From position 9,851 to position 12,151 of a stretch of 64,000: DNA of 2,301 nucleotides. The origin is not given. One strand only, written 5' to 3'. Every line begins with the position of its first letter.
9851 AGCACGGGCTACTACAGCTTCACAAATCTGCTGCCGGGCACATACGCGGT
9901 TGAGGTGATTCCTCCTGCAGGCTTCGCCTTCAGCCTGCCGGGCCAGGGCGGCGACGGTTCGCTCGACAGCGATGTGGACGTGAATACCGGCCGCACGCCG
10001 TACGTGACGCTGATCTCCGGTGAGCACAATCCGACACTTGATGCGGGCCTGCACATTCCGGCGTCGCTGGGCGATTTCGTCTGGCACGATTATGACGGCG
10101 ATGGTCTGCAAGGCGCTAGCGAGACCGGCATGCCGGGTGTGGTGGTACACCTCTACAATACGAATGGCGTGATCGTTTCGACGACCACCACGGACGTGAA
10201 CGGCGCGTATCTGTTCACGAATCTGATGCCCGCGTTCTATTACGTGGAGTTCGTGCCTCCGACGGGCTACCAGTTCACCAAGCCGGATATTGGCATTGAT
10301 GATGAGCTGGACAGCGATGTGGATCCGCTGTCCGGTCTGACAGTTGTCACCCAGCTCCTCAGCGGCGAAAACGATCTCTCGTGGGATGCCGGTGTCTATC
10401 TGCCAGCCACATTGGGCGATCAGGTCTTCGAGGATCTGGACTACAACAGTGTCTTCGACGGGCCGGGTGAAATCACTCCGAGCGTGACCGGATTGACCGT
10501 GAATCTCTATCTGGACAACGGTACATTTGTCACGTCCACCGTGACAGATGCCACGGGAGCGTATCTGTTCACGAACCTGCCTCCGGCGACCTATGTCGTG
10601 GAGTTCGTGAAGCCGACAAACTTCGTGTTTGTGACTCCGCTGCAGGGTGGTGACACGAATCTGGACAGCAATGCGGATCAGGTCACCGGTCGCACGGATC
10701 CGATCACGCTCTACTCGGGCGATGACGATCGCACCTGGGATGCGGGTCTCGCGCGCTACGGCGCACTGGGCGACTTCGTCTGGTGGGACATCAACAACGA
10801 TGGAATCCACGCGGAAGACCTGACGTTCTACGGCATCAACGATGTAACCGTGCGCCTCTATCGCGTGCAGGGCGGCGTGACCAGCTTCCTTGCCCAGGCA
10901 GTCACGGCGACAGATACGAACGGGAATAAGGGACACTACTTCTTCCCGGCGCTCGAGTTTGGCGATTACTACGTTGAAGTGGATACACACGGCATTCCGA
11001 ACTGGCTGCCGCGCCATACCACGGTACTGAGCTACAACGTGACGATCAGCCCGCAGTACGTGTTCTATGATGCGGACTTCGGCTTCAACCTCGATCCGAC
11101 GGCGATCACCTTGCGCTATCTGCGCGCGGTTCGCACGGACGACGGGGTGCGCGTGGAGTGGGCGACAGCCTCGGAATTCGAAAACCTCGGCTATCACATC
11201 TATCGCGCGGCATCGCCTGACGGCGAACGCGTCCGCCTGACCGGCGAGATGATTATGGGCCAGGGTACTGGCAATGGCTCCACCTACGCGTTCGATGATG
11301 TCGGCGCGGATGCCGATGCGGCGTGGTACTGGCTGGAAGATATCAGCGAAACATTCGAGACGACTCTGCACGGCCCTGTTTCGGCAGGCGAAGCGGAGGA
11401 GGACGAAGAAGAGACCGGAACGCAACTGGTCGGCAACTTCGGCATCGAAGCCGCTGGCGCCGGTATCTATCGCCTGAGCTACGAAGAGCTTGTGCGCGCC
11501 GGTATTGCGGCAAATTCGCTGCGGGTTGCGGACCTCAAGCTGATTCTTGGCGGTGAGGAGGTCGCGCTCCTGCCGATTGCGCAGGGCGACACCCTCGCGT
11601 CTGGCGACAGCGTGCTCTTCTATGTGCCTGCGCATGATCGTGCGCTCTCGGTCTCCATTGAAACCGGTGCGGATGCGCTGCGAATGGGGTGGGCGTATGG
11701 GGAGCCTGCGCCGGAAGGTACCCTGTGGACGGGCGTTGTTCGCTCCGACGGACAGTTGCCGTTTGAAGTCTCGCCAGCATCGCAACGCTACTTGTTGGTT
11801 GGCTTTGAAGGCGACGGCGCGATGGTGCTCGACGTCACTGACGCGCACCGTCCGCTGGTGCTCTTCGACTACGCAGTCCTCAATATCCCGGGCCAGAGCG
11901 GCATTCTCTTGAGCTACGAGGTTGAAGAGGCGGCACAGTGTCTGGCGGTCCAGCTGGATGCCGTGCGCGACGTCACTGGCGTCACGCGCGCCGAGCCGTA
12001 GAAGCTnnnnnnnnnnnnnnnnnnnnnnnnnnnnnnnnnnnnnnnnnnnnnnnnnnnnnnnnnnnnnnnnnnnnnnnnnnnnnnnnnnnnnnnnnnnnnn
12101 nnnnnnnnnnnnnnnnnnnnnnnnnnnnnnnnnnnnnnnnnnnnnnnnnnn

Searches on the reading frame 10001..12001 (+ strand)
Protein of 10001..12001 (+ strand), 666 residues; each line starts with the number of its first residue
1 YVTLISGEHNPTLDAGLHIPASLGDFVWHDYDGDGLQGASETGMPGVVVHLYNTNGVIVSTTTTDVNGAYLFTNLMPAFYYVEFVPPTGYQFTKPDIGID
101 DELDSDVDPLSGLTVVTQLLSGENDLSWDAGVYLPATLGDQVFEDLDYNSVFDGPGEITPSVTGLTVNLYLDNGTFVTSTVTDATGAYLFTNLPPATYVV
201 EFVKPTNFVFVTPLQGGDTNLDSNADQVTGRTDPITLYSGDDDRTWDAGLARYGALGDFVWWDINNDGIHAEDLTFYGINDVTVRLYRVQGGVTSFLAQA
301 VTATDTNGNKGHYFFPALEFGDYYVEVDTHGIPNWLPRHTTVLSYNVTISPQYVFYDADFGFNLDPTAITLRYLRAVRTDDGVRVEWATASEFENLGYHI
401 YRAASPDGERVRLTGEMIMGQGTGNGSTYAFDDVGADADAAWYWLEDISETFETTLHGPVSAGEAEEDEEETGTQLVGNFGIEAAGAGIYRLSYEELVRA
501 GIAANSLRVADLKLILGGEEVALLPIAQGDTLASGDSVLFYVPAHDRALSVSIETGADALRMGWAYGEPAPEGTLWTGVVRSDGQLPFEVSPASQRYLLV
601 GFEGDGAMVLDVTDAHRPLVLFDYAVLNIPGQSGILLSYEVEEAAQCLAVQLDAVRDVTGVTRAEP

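Call 5: search_protein_families(library=pfam, proteins=[window:10001-12001:+], max_evalue=1)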
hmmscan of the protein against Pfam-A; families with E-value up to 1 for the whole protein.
window:10001-12001:+ (666 aa): 15 families
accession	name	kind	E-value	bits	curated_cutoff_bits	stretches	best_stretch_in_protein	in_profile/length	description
PF17210.9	SdrD_B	-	2.3e-79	263.3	29.7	3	21-132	1-112/112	SdrD B-like domain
PF13620.12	CarboxypepD_reg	-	5.2e-15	56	32.3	2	39-107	9-77/82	Carboxypeptidase regulatory-like domain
PF17802.7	SpaA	-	4.5e-13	49.6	23.1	2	41-96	13-71/91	Prealbumin-like fold domain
PF22898.2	NOMO1-like_1st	-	1.9e-06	28.3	27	1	47-101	15-72/85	BOS complex subunit NOMO1-like, first beta sandwich domain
PF11974.14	bMG3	-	9e-06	26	34.9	1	42-75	26-59/103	Bacterial alpha-2-macroglobulin MG3 domain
PF16371.11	MetallophosN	-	0.00049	20.7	35.6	1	40-94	6-53/77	N terminal of Calcineurin-like phosphoesterase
PF13715.12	CarbopepD_reg_2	-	0.0025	18.2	32.2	0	178-202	26-50/88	CarboxypepD_reg-like domain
PF22902.2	NOMO1-like_9th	-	0.0035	17.5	27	1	156-189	7-41/75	BOS complex subunit NOMO1-like, beta sandwich domain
PF09430.16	EMC7_beta-sandw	-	0.022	15.4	26.6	0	166-206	9-49/122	ER membrane protein complex subunit 7, beta-sandwich domain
PF00775.27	Dioxygenase_C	-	0.061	13.2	27.3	0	176-202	74-100/182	Dioxygenase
PF17936.7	Big_6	-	0.19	12.4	27.6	0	42-72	20-50/83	Bacterial Ig domain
PF18370.7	RGI_lyase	-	0.23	12.3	27.8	1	372-410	8-43/86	Rhamnogalacturonan I lyases beta-sheet domain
PF02369.22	Big_1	-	0.23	12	34.9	0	162-190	33-64/93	Bacterial Ig-like domain (group 1)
PF23623.1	GBD_IRG7_N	-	0.41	11.3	27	0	166-203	39-79/95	IRG7 N-terminal galactose binding domain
PF04151.21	PPC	-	0.95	10.8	25.9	1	276-328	19-69/70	Bacterial pre-peptidase C-terminal domain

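Call 6: search_protein_families(library=ncbifam, proteins=[window:10001-12001:+], max_evalue=1)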
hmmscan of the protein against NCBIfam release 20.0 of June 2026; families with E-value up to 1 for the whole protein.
window:10001-12001:+ (666 aa): 7 families
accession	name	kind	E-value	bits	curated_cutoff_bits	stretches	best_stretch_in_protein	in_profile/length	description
NF012181.0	MSCRAMM_SdrD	exception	3.4e-44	150.7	2500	1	4-326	774-1076/1379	MSCRAMM family adhesin SdrD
NF000535.3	MSCRAMM_SdrC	exception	3.8e-35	121.2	1700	2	22-146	498-618/963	MSCRAMM family adhesin SdrC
NF052324.1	PorU_rel_Nterm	equivalog_domain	1e-05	23.9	450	1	482-546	35-100/879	putative type IX secretion system sortase PorU2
NF002878.0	PRK03321.1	subfamily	0.041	12.6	374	1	14-71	285-342/352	histidinol-phosphate transaminase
NF058648.1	ECF_sub_HI1622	equivalog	0.1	12.6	100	0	162-200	39-78/180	NikL family nickel/cobalt ECF transporter subunit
TIGR04183.1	Por_Secre_tail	domain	0.17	11.9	23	0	47-84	21-58/72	T9SS type A sorting domain-containing protein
NF033902.0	iso_D2_wall_anc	subfamily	0.35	9.6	95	0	174-201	135-162/540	SpaH/EbpB family LPXTG-anchored major pilin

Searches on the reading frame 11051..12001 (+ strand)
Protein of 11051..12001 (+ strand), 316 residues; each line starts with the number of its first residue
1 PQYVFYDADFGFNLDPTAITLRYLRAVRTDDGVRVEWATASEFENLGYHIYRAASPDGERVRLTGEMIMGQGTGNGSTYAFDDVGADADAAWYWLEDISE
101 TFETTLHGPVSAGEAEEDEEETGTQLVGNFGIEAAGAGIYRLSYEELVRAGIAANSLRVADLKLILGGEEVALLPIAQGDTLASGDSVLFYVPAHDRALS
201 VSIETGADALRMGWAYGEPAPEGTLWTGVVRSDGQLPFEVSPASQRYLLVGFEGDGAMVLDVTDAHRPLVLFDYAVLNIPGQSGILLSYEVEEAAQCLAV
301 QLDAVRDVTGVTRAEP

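Call 70: search_protein_families(library=ncbifam, proteins=[window:11051-12001:+], max_evalue=0.1)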
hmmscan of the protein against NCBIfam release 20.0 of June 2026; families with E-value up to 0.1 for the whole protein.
window:11051-12001:+ (316 aa): 1 family
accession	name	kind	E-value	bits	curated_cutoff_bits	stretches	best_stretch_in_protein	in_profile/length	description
NF052324.1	PorU_rel_Nterm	equivalog_domain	3.6e-06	25.4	450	1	132-196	35-100/879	putative type IX secretion system sortase PorU2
